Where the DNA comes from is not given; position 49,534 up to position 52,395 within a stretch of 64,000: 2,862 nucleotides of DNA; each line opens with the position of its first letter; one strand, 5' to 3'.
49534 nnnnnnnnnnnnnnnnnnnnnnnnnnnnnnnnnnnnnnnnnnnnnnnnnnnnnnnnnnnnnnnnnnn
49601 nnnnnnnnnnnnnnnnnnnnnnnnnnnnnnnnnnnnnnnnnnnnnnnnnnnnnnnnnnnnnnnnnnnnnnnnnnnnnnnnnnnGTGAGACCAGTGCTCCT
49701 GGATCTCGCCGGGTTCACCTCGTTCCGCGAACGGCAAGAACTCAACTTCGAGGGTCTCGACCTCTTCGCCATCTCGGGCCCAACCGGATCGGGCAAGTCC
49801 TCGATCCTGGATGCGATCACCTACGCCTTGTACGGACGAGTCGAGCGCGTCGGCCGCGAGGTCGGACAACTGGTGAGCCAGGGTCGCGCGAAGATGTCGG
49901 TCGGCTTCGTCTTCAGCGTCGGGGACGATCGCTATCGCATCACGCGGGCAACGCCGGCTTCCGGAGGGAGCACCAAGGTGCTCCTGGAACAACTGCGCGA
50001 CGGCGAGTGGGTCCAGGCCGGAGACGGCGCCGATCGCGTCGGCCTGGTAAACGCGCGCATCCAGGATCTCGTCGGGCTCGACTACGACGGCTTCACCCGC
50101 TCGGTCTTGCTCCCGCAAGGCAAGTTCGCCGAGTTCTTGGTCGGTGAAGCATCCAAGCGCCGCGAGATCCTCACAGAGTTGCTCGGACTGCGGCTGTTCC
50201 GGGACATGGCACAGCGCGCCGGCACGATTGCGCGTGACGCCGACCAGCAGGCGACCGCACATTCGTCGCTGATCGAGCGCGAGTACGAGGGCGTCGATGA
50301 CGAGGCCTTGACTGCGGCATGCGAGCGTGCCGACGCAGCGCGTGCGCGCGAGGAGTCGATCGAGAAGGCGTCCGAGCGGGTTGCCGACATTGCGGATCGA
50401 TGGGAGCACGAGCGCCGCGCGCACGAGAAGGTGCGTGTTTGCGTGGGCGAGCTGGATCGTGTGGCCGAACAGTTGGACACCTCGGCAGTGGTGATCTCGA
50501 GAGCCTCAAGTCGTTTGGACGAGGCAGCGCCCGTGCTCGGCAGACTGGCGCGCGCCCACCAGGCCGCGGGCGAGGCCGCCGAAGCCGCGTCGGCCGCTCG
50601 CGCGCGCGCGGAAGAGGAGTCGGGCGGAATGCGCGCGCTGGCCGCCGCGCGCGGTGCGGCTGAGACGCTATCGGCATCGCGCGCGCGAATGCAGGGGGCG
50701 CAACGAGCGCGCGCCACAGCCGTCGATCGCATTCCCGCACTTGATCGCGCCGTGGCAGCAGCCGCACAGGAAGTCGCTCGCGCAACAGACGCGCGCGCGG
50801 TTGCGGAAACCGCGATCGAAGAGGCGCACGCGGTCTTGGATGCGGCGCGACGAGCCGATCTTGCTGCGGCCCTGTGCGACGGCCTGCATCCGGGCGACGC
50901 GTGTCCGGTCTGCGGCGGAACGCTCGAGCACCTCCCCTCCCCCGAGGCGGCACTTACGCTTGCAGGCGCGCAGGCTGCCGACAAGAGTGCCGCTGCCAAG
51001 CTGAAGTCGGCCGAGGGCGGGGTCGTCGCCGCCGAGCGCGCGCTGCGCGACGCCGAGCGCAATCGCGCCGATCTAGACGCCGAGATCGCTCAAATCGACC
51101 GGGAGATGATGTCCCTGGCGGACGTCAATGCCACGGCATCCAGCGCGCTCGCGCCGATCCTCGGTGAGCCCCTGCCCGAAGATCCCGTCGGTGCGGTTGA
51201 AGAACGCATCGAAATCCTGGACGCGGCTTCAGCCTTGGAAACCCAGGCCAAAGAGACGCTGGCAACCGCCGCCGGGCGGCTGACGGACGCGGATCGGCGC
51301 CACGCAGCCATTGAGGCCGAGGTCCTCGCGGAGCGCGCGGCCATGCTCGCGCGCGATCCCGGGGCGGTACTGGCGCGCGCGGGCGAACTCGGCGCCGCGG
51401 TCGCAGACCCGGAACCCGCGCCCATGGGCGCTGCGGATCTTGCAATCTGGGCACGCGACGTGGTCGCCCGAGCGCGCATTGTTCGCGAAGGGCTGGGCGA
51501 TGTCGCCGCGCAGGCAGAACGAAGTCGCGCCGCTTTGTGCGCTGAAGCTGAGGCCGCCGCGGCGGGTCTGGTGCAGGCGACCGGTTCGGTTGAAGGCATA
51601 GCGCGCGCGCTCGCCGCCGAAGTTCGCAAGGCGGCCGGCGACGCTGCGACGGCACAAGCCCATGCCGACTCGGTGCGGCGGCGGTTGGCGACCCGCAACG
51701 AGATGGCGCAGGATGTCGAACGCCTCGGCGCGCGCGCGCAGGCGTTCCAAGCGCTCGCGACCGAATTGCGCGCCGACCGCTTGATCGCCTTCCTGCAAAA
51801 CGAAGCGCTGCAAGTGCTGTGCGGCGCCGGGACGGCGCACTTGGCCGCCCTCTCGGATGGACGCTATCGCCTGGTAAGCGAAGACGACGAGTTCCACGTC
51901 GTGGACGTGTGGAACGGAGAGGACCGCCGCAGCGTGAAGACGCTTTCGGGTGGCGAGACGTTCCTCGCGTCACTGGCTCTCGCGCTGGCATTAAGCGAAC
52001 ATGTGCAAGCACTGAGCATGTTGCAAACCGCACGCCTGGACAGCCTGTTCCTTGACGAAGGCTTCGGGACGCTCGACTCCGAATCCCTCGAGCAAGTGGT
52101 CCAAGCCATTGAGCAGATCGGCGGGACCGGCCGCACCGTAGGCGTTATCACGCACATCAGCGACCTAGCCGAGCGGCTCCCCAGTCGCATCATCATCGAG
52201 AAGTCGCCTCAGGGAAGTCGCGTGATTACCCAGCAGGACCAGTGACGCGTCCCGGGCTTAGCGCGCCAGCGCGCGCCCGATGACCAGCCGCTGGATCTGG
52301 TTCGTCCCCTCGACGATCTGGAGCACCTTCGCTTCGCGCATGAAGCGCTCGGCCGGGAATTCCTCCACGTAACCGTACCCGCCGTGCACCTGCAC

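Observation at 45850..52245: Archaeal-type NurA–HerA–Mre11(SbcD)–Rad50(SbcC) four-gene operon in an actinobacterial chromosome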

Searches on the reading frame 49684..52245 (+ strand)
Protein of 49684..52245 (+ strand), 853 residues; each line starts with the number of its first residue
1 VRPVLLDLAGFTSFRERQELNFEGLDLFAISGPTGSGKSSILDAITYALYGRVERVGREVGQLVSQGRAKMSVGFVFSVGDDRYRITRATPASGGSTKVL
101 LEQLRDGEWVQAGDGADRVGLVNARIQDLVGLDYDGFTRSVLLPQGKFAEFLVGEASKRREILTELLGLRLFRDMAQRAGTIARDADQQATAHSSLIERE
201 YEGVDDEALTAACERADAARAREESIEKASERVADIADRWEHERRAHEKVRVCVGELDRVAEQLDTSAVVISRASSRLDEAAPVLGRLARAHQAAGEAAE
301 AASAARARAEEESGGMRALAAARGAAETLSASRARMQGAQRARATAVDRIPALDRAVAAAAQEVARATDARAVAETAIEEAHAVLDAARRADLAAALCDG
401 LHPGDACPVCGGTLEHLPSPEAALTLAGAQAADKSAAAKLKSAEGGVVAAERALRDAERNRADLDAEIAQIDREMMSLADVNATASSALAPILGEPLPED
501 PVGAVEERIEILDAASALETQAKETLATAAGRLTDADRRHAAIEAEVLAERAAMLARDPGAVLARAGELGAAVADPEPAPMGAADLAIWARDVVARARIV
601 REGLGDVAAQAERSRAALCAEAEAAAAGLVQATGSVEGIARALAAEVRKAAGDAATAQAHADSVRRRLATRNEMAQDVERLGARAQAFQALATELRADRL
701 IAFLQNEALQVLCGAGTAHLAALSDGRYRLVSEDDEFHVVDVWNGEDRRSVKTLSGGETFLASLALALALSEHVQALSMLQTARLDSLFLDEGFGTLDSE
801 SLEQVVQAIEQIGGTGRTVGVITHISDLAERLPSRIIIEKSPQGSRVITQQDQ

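Call 3: search_protein_families(library=pfam, proteins=[window:49684-52245:+], max_evalue=0.1)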
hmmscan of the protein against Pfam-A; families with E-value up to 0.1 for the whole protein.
window:49684-52245:+ (853 aa): 8 families
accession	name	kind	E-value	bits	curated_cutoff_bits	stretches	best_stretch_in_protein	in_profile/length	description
PF13476.12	AAA_23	-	9.6e-19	69.2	27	1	6-168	2-164/201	AAA domain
PF02463.25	SMC_N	-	3.3e-12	46.7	40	1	6-828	5-201/220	RecF/RecN/SMC N terminal domain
PF13558.12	SbcC_Walker_B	-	7.7e-12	45.7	27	1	747-810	26-89/90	SbcC/RAD50-like, Walker B motif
PF13555.12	AAA_29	-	2.7e-07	30.7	27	1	12-52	10-49/61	P-loop containing region of AAA domain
PF00005.33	ABC_tran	-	8.8e-05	23.6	25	1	26-78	12-66/137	ABC transporter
PF13514.12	AAA_27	-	0.00056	20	22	1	1-56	1-57/206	AAA domain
PF25199.1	nSTAND_NTPase5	-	0.0018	18.5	34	1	18-54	34-67/145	Novel STAND NTPase 5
PF08826.15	DMPK_coil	-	0.042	14.4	22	0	445-476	25-57/61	DMPK coiled coil domain like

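Call 4: search_protein_families(library=ncbifam, proteins=[window:49684-52245:+], max_evalue=0.1)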
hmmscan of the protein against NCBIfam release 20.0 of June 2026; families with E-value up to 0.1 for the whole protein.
window:49684-52245:+ (853 aa): 45 families (the best 25 are shown)
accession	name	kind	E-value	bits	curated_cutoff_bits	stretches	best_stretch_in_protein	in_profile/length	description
TIGR00618.1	sbcc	subfamily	3e-83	280.4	478.5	2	652-847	846-1042/1043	exonuclease subunit SbcC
NF041752.4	sbcc_Bac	equivalog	2.7e-67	227.6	1420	3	1-382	1-387/1130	exonuclease subunit SbcC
NF041751.2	sbcc_Staph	equivalog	2.4e-54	184.8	920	2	736-837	896-992/1007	exonuclease subunit SbcC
NF007600.2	PRK10246.1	equivalog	1.5e-50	172.2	750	2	672-840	870-1031/1047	exonuclease subunit SbcC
NF003034.1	PRK03918.1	equivalog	4.7e-22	77.8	700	2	20-269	19-245/878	DNA double-strand break repair ATPase Rad50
NF002244.0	PRK01156.1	equivalog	3.4e-18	65.2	847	2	18-169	17-161/895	DNA double-strand break repair ATPase Rad50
NF053563.1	Rkd4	equivalog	5.3e-16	57.9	860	1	6-173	6-164/747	arcadin-4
NF002572.0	PRK02224.1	equivalog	8.5e-16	57.4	1087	1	27-535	25-430/888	DNA double-strand break repair ATPase Rad50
NF041034.1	Rad50_Sulf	equivalog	2.1e-15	55.7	1000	1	8-150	8-137/872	DNA double-strand break repair ATPase Rad50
NF041035.1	Rad50_Halo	equivalog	3.2e-12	45.7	1000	1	30-180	28-172/883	DNA double-strand break repair ATPase Rad50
TIGR02169.1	SMC_prok_A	equivalog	3.7e-10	38.2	729.4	1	6-49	5-47/1165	chromosome segregation protein SMC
NF010068.0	PRK13548.1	equivalog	4.8e-10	39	261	2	747-838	131-215/261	heme ABC transporter ATP-binding protein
NF040873.1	AztA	equivalog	5.8e-09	35.8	220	1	748-831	114-184/191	zinc ABC transporter ATP-binding protein AztA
TIGR02168.1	SMC_prok_B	equivalog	3e-08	31.9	567.35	1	6-49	5-47/1181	chromosome segregation protein SMC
TIGR00611.2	recf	equivalog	5e-08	32.5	172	1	12-87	7-82/339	DNA replication/repair protein RecF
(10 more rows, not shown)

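Call 5: search_protein_families(library=padloc, proteins=[window:49684-52245:+], max_evalue=0.1)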
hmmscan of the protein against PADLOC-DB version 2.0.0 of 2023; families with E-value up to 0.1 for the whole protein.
window:49684-52245:+ (853 aa): 43 families (the best 25 are shown)
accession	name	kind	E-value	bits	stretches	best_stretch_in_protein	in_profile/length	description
PDLC04135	mad3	-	1e-30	105.6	1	6-848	5-345/374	mads_3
PDLC03859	LmuB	-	1.6e-21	75.2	1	17-824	16-584/611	-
PDLC03863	LmuB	-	2.8e-11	40.8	2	186-480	169-397/610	-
PDLC02714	PbeC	-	1e-07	29.2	1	6-54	6-57/651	PbeC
PDLC03865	LmuB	-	5e-07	26.3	1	9-58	9-64/1007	-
PDLC03868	LmuB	-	6.5e-07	26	1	206-698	303-786/1035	-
PDLC02335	AbiLi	-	5.6e-06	23.6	1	9-87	56-124/326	AbiLi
PDLC02747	PbeC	-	1.4e-05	22.2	1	6-95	6-104/632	PbeC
PDLC04140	mad8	-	2.6e-05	21.9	1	26-53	28-55/314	mads_8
PDLC03861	LmuB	-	0.00014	18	1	7-63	214-269/1213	-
PDLC03862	LmuB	-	0.00033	17.1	1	21-66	24-68/643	-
PDLC02756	PbeC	-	0.00039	17.6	1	26-53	32-59/643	PbeC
PDLC02728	PbeC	-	0.00063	16.4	1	6-53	6-56/671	PbeC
PDLC00519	JetC1|JetC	-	0.00067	16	1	28-52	26-50/1097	DUF3584 domain; MukB-like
PDLC00503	JetC1|JetC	-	0.00088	15.4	1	28-51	26-49/1146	DUF3584 domain; MukB-like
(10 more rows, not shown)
